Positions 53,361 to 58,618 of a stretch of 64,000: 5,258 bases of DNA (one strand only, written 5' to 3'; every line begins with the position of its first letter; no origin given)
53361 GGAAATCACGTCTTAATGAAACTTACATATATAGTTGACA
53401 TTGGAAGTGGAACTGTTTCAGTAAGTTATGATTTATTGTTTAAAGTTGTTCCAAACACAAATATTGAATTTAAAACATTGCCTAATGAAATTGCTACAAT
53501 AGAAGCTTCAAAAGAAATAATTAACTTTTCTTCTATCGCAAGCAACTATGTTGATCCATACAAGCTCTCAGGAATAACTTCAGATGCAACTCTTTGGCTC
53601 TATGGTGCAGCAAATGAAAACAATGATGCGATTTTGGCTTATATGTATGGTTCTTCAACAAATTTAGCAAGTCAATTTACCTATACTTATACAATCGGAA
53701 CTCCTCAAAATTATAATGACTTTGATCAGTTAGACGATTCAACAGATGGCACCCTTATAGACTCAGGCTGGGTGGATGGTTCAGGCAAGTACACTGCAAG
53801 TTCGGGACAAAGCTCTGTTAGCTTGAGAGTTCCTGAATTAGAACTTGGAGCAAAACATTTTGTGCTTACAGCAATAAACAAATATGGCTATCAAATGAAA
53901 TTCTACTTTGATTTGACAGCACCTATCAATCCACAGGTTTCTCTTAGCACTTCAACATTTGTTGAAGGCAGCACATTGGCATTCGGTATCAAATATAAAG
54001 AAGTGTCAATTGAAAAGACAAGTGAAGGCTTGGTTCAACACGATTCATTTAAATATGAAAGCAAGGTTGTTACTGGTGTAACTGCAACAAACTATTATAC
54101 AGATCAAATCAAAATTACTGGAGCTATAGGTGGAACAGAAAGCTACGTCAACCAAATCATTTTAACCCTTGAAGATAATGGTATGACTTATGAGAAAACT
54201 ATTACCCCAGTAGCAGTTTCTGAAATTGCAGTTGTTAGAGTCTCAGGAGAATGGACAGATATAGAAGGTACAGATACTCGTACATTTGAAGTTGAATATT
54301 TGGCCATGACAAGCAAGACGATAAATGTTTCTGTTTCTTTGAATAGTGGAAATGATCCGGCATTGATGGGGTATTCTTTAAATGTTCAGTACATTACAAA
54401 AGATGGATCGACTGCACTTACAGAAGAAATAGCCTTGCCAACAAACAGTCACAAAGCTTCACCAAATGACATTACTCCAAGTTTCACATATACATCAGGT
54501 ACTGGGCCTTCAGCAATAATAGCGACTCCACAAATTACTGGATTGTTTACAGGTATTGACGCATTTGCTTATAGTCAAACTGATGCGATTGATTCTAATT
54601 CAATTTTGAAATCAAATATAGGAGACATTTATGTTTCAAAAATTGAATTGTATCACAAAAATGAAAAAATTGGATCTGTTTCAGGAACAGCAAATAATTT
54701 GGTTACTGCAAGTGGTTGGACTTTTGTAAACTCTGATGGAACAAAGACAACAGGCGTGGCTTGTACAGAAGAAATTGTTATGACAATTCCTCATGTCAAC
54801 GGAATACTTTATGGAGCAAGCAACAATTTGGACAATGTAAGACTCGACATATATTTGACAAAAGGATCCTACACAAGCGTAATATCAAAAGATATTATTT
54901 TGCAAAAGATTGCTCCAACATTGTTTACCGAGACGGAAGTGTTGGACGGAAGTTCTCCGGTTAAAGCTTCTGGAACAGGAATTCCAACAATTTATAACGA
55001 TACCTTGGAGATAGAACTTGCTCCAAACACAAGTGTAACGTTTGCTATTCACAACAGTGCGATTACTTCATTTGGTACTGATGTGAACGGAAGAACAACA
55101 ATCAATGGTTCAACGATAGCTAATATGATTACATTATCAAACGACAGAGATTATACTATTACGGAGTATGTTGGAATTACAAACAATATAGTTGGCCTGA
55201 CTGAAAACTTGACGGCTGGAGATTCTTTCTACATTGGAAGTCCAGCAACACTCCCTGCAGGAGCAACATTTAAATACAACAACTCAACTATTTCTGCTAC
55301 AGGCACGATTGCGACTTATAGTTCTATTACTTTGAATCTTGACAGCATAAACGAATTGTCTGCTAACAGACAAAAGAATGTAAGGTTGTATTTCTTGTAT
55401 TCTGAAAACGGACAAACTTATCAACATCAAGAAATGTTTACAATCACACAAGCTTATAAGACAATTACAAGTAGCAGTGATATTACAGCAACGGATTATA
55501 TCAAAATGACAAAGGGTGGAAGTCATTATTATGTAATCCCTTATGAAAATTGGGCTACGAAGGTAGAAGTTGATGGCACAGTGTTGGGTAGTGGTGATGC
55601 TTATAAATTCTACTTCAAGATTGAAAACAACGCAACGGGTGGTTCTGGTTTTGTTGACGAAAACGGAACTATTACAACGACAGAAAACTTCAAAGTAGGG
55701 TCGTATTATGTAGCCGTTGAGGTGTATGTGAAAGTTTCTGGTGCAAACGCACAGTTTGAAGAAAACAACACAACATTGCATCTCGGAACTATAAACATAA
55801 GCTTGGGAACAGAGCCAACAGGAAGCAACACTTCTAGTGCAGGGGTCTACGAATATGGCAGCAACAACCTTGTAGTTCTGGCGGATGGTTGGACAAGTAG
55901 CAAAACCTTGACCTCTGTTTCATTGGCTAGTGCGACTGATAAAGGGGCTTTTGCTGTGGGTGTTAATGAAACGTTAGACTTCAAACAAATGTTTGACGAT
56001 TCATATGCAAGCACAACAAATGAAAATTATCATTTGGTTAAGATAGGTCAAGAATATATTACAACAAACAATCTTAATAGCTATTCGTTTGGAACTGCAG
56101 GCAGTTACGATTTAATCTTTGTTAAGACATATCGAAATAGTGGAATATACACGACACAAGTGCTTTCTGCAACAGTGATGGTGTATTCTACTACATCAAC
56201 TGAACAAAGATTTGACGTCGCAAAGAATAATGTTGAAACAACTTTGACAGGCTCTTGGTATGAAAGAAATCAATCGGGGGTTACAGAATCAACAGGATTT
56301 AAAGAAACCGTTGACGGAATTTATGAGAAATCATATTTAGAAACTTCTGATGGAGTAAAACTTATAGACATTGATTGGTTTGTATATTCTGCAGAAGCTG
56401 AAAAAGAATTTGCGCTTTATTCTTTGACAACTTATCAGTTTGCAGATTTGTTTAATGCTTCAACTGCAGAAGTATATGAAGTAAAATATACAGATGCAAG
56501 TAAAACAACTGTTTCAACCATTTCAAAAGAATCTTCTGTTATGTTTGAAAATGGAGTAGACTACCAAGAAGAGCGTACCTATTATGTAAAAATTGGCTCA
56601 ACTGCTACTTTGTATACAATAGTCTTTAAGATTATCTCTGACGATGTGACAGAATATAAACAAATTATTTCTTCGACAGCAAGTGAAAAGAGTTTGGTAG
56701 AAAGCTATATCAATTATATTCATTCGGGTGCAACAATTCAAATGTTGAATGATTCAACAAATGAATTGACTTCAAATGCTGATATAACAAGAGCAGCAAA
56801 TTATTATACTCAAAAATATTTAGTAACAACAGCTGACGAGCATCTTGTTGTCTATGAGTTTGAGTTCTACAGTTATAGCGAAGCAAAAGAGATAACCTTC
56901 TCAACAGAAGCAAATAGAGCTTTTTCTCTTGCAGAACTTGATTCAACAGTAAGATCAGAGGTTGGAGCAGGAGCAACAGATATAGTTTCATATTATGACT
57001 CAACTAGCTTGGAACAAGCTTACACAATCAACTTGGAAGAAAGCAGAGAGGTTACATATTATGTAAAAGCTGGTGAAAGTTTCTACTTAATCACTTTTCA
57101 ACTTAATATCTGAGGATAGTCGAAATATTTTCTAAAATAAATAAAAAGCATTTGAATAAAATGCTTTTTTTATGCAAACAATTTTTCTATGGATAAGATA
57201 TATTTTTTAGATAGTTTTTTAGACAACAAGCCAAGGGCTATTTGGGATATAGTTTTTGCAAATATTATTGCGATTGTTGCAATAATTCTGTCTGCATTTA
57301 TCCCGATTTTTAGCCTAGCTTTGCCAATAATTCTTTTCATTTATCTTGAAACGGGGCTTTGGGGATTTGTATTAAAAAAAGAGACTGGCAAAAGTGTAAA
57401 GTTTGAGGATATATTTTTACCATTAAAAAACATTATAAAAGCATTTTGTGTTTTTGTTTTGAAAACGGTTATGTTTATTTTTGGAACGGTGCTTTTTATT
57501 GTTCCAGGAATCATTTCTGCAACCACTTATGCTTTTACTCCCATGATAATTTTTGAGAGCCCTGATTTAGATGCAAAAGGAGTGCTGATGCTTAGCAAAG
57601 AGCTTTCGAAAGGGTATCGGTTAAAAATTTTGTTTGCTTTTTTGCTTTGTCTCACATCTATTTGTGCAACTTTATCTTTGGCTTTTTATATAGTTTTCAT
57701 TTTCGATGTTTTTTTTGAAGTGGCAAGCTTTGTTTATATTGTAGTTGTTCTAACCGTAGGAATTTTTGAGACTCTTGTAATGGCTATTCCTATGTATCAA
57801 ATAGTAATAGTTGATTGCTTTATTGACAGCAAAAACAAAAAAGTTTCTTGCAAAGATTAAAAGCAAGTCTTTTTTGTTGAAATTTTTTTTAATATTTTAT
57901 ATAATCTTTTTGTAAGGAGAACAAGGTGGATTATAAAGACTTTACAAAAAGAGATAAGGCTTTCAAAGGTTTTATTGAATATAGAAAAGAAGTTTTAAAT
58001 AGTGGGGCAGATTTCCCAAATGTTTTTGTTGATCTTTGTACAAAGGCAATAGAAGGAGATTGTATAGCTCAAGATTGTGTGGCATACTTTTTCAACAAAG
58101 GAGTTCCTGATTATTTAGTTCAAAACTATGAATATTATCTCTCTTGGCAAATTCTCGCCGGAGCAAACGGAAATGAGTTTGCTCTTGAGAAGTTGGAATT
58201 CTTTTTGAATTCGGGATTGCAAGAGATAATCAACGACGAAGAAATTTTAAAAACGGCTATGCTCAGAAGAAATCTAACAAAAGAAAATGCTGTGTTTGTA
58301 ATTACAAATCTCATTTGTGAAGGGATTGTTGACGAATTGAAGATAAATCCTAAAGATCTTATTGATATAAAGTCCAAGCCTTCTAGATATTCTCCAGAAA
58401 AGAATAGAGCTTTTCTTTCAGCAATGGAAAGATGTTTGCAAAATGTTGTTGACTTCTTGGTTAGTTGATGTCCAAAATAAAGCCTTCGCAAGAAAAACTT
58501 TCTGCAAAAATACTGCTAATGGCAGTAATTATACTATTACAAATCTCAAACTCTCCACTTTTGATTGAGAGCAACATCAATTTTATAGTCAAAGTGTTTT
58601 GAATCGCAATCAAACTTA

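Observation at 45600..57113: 11.5-kb gene for a 3837-aa membrane-anchored, apparently non-repetitive surface protein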

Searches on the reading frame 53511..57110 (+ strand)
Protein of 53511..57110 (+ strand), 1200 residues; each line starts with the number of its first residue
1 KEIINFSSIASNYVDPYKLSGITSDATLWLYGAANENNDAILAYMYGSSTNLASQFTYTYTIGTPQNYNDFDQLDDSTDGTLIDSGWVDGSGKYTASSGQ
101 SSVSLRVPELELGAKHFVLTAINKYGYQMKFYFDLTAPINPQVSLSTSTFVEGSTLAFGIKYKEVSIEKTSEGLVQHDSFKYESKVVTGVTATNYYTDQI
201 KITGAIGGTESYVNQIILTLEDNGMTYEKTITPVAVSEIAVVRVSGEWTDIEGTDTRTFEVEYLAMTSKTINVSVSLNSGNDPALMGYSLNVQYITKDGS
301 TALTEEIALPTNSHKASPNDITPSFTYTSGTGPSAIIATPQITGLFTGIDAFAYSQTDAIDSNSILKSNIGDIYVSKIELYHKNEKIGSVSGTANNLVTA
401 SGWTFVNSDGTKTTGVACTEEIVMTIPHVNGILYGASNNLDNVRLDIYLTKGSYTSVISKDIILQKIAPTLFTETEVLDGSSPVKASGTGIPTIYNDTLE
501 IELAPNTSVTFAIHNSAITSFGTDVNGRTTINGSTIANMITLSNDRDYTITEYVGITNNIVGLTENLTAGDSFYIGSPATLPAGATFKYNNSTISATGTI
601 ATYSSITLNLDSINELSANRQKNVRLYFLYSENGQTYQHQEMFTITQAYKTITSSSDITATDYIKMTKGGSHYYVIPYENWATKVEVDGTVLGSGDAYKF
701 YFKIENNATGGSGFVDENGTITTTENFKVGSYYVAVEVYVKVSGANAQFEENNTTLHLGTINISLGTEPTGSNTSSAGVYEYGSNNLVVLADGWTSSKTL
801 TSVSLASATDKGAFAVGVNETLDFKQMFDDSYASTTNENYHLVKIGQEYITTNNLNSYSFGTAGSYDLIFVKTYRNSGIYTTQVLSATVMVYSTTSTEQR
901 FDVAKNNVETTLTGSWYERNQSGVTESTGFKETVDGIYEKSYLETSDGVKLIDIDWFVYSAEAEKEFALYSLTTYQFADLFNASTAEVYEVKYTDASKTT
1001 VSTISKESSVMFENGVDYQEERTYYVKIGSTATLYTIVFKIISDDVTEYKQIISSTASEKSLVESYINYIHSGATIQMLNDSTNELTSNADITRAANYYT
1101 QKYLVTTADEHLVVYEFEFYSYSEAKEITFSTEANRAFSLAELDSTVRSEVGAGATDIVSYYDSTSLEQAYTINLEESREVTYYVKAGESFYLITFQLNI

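Call 88: predict_structure(alignment_id=A10)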
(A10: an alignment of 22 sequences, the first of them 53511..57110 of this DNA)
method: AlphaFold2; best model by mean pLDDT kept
length: 1200 residues; sequences in the alignment: 22
mean_pLDDT: 82.2   pTM: 0.56
mean pLDDT of the five models: 82.2, 81.7, 81.6, 80.7, 78.4
residues with pLDDT >= 90: 364; 70-90: 646; 50-70: 141; < 50: 49
segments of 3 or more residues with pLDDT < 50: 34-41, 46-53, 73-90, 206-209, 236-238, 331-336
pLDDT, mean of each block of 10 residues (from residue 1): 72 84 72 48 47 64 71 44 45 58 70 86 77 87 93 92 87 80 67 65 56 78 86 57 77 84 79 76 66 70 63 81 76 52 91 79 83 89 89 82 84 84 89 93 92 87 91 92 87 93 93 94 89 90 92 94 91 91 89 89 89 87 95 92 91 89 89 90 86 76 76 84 88 90 82 78 89 78 81 87 64 82 80 76 88 86 88 80 85 82 90 85 81 91 85 92 91 82 80 86 90 89 90 93 87 82 87 87 78 69 89 90 89 89 91 85 88 89 90 91
secondary structure, 60 per line:
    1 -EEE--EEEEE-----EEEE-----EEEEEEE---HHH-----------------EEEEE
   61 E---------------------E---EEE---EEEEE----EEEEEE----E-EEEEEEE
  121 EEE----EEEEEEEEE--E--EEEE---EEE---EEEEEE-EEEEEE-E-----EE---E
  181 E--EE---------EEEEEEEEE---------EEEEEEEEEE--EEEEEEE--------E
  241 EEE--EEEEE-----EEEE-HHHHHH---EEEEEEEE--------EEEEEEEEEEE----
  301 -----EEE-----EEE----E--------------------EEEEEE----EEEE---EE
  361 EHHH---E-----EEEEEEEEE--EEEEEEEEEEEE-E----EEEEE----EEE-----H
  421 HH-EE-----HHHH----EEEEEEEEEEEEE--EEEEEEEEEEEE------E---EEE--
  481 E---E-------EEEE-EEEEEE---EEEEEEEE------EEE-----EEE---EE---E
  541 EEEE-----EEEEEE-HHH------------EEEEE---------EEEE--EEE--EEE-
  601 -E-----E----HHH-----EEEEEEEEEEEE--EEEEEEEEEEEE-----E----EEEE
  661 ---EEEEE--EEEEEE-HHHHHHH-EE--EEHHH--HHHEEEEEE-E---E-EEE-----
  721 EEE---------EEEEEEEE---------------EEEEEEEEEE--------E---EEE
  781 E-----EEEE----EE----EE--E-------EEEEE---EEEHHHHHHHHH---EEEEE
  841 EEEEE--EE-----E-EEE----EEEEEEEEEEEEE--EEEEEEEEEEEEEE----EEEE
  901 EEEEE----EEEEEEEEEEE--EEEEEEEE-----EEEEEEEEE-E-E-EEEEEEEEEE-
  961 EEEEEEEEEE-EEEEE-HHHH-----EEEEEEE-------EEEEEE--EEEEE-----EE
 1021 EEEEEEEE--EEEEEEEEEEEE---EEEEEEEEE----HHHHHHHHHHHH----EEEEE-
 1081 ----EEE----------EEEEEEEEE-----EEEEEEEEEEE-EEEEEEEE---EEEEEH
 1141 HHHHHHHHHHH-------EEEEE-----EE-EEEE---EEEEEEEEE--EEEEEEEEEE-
elements in order (helices of 4 or more, strands of 3 or more residues): E2-4 E7-11 E17-20 E26-32 E56-61 E87-89 E93-97 E102-107 E114-123 E128-136 E142-145 E149-151 E155-160 E162-167 E195-203 E213-222 E225-231 E240-243 E246-250 E256-259 H261-266 E270-277 E286-296 E306-308 E314-316 E342-347 E352-355 E359-361 E374-382 E385-396 E403-407 E412-414 H431-434 E439-451 E454-465 E476-478 E493-496 E498-503 E507-514 E521-523 E529-531 E540-544 E550-555 E572-576 E586-589 E592-594 E597-599 E621-632 E635-646 E657-660 E664-668 E671-676 H678-684 E700-705 E713-715 E721-723 E733-740 E756-765 E778-781 E787-790 E813-817 E821-823 H824-832 E836-845 E857-859 E864-876 E879-892 E897-905 E910-920 E923-930 E936-944 E950-959 E961-970 E972-976 H978-981 E987-993 E1001-1006 E1009-1013 E1019-1028 E1031-1042 E1046-1054 H1059-1070 E1075-1079 E1085-1087 E1098-1106 E1112-1122 E1124-1131 E1135-1139 H1140-1151 E1159-1163 E1172-1175 E1179-1187 E1190-1199

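Call 90: fold_search(model_id=the predicted structure, library=pdb)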
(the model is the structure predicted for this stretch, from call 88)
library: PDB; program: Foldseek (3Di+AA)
matches with E <= 10: 1137; with E <= 0.001: 174
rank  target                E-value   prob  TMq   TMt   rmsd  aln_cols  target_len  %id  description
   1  9ijj_4I               4.0e-14  1.00  0.07  0.04  71.4      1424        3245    7  In situ structure of the central apparatus in mouse sperm axoneme. (released 2025-06-04)
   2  9ijj_4H               4.2e-14  1.00  0.07  0.03  81.4      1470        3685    7  In situ structure of the central apparatus in mouse sperm axoneme. (released 2025-06-04)
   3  9ijj_4J               8.5e-14  1.00  0.07  0.11  44.1      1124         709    8  In situ structure of the central apparatus in mouse sperm axoneme. (released 2025-06-04)
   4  9flp_A                1.6e-13  1.00  0.07  0.09  73.5      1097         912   10  CryoEM structure of the neck (1403-2314) in the grappling hook protein A (GhpA) in the bacterium Aureispira sp. CCB-QB (released 2024-10-16)
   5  9ijj_h                2.1e-13  1.00  0.06  0.06  47.2      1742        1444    6  In situ structure of the central apparatus in mouse sperm axoneme. (released 2025-06-04)
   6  7sqc_O0               4.4e-13  1.00  0.08  0.09  48.1      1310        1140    8  Ciliary C1 central pair apparatus isolated from Chlamydomonas reinhardtii (released 2022-04-13)
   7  7r5k_10               9.4e-13  1.00  0.08  0.06  45.6      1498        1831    8  Human nuclear pore complex (constricted) (released 2022-06-22)
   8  9fly_A                9.9e-13  1.00  0.07  0.09  82.3      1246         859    9  CryoEM structure of the base (4151-5009) in the grappling hook protein A (GhpA) in the bacterium Aureispira sp. CCB-QB (released 2024-10-16)
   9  9ijj_4A               2.3e-12  1.00  0.08  0.06  32.9      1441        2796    8  In situ structure of the central apparatus in mouse sperm axoneme. (released 2025-06-04)
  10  7som_D                2.5e-12  1.00  0.08  0.07  48.9      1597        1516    7  Ciliary C2 central pair apparatus isolated from Chlamydomonas reinhardtii (released 2022-04-13)
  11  9ijj_C                1.7e-10  1.00  0.08  0.09  32.9      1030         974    7  In situ structure of the central apparatus in mouse sperm axoneme. (released 2025-06-04)
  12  7ol2_A                1.1e-09  1.00  0.09  0.16  23.8       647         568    9  Crystal structure of mouse contactin 1 immunoglobulin domains (released 2022-12-14)
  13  7ol4_A                1.4e-09  1.00  0.09  0.16  24.0       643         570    9  Mouse contactin-1 neurofascin-155 immunoglobulin domains adhesion complex (released 2022-12-14)
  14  3dmk_A                1.6e-09  0.98  0.06  0.07  48.7       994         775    8  Crystal structure of Down Syndrome Cell Adhesion Molecule (DSCAM) isoform 1.30.30, N-terminal eight Ig domains (released 2008-10-07)
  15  8k3j_A                2.3e-09  1.00  0.10  0.15  24.0       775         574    8  Structure of human CNTN2 immunoglobulin domains 1-6 homo-dimer (released 2024-07-17)
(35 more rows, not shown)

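Call 101: fold_search(model_id=the predicted structure, library=viral)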
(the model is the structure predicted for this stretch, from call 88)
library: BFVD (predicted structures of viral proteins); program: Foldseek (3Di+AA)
matches with E <= 10: 1338; with E <= 0.001: 215
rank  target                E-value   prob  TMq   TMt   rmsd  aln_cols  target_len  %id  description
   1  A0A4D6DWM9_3          4.0e-15  1.00  0.07  0.07  50.3      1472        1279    8  Uncharacterized protein [Edwardsiella phage pEt-SU]
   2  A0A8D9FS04            4.8e-15  1.00  0.08  0.07  54.7      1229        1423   10  Putative signaling protein [uncultured marine phage]
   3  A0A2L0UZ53            2.4e-14  1.00  0.08  0.08  53.9      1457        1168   10  Putative internalin [Agrobacterium phage Atu_ph07]
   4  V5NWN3                5.4e-14  1.00  0.09  0.10  48.4      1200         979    9  Putative carcinoembryonic antigen-related cell adhesion molecule 1 isoform protein [Chelonid alphaherpesvirus 5]
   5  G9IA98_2              8.6e-14  1.00  0.08  0.09  28.6      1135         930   10  (no name in the UniProt tables at hand)
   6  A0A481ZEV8            1.7e-13  1.00  0.08  0.09  48.9      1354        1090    7  Putative Ig domain protein [Pithovirus LCPAC404]
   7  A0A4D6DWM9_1          1.0e-12  0.99  0.06  0.05  52.8      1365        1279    7  Uncharacterized protein [Edwardsiella phage pEt-SU]
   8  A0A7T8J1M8            1.8e-12  1.00  0.07  0.08  56.0      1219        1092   10  (no name in the UniProt tables at hand)
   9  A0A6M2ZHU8            1.9e-12  1.00  0.07  0.07  56.7      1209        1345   10  Outer capsid protein [Synechococcus phage S-SCSM1]
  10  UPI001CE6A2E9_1       4.1e-12  1.00  0.09  0.09  44.5      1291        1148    7  (no name look-up for this kind of identifier)
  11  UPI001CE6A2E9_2       5.5e-12  1.00  0.07  0.08  46.6      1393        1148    8  (no name look-up for this kind of identifier)
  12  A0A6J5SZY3            1.2e-11  1.00  0.10  0.10  50.3      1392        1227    8  Ig [uncultured Caudovirales phage]
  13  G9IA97                1.8e-11  1.00  0.11  0.13  35.0      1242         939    8  (no name in the UniProt tables at hand)
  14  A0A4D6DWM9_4          2.3e-11  0.99  0.09  0.08  56.6      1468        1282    9  Uncharacterized protein [Edwardsiella phage pEt-SU]
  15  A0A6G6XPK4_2          2.4e-11  1.00  0.07  0.08  36.2      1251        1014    8  (no name in the UniProt tables at hand)
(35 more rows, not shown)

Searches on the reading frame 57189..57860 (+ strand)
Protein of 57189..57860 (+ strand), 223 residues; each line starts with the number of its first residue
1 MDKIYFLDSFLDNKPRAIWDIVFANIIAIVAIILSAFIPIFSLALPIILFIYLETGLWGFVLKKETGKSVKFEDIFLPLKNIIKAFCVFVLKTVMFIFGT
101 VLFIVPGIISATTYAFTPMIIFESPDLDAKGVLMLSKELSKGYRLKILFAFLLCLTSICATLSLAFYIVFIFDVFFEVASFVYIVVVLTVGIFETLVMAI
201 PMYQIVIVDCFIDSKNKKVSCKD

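Call 11: search_protein_families(library=pfam, proteins=[window:57189-57860:+], max_evalue=0.01)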
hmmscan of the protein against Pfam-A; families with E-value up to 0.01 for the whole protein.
window:57189-57860:+ (223 aa): 0 families

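Call 18: find_encoding_contigs(protein=window:57189-57860:+, flank=10000, max_places=6)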
Protein window:57189-57860:+ (223 aa): 8 contigs read that carry it; 6 places shown.
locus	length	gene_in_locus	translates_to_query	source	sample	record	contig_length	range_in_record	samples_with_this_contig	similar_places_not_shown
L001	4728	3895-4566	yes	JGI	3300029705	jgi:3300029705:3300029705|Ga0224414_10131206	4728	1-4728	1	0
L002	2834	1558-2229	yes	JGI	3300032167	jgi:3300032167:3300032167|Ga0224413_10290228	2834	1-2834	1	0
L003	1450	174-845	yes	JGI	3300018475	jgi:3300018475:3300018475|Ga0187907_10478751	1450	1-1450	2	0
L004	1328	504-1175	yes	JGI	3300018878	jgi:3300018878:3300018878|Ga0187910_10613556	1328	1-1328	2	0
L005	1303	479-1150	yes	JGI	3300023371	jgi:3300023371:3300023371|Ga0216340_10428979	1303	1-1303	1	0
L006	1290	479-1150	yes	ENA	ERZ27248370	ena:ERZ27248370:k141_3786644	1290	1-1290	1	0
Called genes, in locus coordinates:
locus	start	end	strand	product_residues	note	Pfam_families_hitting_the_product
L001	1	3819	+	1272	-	?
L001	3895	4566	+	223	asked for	-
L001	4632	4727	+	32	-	?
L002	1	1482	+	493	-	?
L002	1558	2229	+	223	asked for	-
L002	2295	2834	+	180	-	?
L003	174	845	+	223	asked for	-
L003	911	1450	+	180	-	?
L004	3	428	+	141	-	?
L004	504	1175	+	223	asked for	-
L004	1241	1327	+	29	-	?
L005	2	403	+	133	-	?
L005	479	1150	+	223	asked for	-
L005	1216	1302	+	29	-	?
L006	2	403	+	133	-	?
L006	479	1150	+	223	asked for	-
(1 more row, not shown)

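Call 26: find_encoding_contigs(protein=window:57189-57860:+, flank=10000, max_places=10)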
Protein window:57189-57860:+ (223 aa): 8 contigs read that carry it; 7 places shown.
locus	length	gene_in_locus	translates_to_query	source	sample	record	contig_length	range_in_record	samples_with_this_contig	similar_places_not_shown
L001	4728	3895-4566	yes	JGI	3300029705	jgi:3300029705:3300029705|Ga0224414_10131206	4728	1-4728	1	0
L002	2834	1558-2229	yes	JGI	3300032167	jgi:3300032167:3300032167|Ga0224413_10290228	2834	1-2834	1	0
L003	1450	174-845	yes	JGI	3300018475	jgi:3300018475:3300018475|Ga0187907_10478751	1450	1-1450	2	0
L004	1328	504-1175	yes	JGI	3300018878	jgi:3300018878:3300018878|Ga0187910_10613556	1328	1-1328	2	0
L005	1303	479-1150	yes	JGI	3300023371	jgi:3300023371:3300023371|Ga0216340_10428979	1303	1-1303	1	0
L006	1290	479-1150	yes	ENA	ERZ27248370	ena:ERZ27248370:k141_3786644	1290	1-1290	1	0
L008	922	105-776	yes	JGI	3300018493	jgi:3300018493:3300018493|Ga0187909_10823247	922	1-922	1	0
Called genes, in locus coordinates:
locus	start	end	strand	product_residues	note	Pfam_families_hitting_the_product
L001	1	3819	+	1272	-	?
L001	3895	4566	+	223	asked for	-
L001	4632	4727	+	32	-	?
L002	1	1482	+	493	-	?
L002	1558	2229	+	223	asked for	-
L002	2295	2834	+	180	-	?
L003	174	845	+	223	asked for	-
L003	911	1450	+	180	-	?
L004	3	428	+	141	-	?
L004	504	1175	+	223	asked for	-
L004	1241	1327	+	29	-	?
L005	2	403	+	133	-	?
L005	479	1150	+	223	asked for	-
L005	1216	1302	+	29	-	?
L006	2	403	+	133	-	?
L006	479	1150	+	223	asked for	-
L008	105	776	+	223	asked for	-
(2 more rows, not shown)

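Call 64: search_protein_families(library=pfam, proteins=[window:57189-57860:+], max_evalue=5)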
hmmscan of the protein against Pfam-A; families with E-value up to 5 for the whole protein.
window:57189-57860:+ (223 aa): 1 family
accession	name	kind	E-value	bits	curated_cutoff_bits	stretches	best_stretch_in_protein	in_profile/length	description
PF06161.16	DUF975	-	0.039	14.2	34.8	1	16-183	93-235/243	Protein of unknown function (DUF975)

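Call 96: find_related_loci(query=A12, collection=metagenome_contigs, flank=10000)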
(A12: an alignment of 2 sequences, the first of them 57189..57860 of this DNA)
Query A12 (223 aa) in metagenome_contigs; peptide patterns used: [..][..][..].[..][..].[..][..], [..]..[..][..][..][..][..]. (x = any residue, [..] = any of these).
600 stretches matched a pattern (row limit reached: there are more); 1 encode a relative of the query (tblastn E <= 1e-3); 1 distinct loci.
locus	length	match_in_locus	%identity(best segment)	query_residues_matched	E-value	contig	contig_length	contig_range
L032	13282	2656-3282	28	3-213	5e-19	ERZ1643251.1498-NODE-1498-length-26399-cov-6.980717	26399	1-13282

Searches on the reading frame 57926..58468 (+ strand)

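Call 11: search_protein_families(library=pfam, proteins=[window:57926-58468:+], max_evalue=0.01)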
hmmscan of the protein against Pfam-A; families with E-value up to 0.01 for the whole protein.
window:57926-58468:+ (180 aa): 0 families

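Call 64: search_protein_families(library=pfam, proteins=[window:57926-58468:+], max_evalue=5)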
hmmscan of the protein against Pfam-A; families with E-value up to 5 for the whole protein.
window:57926-58468:+ (180 aa): 1 family
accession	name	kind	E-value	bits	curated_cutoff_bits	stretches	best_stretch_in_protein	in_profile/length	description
PF20787.2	SPP1_GP23-1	-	0.068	13.6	27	1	91-122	5-35/47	SPP1 phage GP23.1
